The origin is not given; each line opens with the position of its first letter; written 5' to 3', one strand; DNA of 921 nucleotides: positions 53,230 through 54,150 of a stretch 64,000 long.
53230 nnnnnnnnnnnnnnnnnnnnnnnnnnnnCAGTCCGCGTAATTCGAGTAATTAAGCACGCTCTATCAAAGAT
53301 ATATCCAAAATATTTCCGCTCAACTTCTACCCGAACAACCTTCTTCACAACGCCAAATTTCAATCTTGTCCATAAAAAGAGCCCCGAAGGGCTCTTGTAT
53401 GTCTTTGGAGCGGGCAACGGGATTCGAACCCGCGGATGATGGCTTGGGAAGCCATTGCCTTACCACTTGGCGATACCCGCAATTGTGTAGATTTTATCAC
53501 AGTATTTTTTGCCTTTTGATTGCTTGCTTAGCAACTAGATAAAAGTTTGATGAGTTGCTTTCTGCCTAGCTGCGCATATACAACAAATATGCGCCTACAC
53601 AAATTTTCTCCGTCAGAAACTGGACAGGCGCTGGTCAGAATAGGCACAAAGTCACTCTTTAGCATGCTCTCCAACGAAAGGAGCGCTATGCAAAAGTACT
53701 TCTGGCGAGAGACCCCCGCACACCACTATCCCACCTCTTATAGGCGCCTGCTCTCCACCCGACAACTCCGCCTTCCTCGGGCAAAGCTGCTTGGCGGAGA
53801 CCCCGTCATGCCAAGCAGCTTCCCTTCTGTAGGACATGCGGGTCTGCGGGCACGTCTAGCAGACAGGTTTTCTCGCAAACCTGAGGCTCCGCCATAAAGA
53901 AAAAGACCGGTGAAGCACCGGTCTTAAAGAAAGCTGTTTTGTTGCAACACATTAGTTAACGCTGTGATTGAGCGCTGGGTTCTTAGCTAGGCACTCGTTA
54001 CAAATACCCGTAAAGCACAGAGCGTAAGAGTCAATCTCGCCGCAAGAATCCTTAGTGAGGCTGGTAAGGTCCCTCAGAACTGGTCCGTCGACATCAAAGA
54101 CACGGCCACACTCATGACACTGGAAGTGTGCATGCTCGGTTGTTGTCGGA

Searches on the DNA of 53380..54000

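Call 4: search_rna_families(source=window, start=53380, end=54000, threshold=evalue, max_evalue=10, show_alignments=3)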
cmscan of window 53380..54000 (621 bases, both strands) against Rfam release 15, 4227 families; matches with E-value up to 10: 9.
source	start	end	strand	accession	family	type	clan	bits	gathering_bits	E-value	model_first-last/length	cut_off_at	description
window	53409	53480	-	RF00005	tRNA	Gene; tRNA;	CL00001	64.6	29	9.3e-14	1-71/71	no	tRNA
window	53897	53978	-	RF02837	anti-hemB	Gene; sRNA;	-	20.5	49.5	0.023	1-81/81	no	Burkholderia RNA 7 (anti-hemB)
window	53897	53964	-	RF00513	Trp_leader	Cis-reg; leader;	-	18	41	0.62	1-100/100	no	Tryptophan operon leader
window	53850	53946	+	RF00727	bantam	Gene; miRNA;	CL00091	16.4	61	4.1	1-82/82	no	bantam microRNA precursor family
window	53893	53950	-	RF02056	STnc390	Gene; sRNA;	-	15.7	50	1.9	1-60/60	no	Salmonella sRNA STnc390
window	53408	53480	+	RF04354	Plastid-ycf2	Cis-reg;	-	14.3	65.7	6.6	1-75/75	no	Plastid-ycf2 5UTR RNA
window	53419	53431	+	RF04351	Plastid-psbl-rps4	Cis-reg;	-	13.5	68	8.4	11-23/53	no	Plastid-psbl-rps4 3UTR RNA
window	53520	53540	+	RF02113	DLG2-AS1_2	Gene; lncRNA;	-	12.4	70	1.2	195-215/215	no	DLG2 antisense RNA 1 conserved region 2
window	53509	53554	-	RF01985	ZEB2_AS1_2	Gene; lncRNA;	-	11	70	8.2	1-61/61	no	ZEB2 antisense RNA 1 conserved region 2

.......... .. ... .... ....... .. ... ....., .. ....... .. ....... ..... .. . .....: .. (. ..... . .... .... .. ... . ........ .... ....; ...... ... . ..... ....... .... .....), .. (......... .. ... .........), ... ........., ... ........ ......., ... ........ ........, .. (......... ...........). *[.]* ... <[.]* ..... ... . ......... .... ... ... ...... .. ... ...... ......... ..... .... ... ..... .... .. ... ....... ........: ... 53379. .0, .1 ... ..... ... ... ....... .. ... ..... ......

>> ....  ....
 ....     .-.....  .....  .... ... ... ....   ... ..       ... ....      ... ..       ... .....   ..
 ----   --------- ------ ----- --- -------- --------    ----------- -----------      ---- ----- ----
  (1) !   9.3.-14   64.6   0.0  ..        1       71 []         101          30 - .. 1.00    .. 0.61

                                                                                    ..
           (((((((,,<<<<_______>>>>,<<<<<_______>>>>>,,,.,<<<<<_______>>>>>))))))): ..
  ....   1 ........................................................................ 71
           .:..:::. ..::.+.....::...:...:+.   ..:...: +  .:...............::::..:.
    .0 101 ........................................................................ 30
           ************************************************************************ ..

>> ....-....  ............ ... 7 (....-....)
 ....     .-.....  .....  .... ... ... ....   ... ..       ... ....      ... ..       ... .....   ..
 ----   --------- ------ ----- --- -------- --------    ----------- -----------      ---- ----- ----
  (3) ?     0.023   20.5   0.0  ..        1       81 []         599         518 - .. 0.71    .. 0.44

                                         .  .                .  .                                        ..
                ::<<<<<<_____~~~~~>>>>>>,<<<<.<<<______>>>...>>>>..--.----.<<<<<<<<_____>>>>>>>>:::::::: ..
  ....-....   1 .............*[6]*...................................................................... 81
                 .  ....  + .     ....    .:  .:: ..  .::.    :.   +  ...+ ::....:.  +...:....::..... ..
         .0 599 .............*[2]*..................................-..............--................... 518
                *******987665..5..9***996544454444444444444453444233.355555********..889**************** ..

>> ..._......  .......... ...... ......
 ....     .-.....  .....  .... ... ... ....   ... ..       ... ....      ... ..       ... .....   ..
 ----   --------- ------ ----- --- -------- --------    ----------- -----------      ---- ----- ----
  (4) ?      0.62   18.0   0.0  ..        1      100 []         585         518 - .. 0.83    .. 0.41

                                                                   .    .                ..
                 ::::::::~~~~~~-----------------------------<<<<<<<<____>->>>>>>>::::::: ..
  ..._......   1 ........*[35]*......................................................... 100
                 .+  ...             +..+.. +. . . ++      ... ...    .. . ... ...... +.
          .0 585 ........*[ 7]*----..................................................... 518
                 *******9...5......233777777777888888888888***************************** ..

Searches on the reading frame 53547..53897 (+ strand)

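Call 25: search_protein_families(library=pfam, proteins=[window:53547-53897:+], max_evalue=10)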
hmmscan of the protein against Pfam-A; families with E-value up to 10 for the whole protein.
window:53547-53897:+ (116 aa): 1 family
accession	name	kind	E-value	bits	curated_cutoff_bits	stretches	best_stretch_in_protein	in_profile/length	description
PF15221.11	LEP503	-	0.13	12.8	27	1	58-83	9-34/61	Lens epithelial cell protein LEP503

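Call 26: search_protein_families(library=ncbifam, proteins=[window:53547-53897:+], max_evalue=10)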
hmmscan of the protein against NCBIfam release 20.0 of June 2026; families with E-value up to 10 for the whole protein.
window:53547-53897:+ (116 aa): 0 families
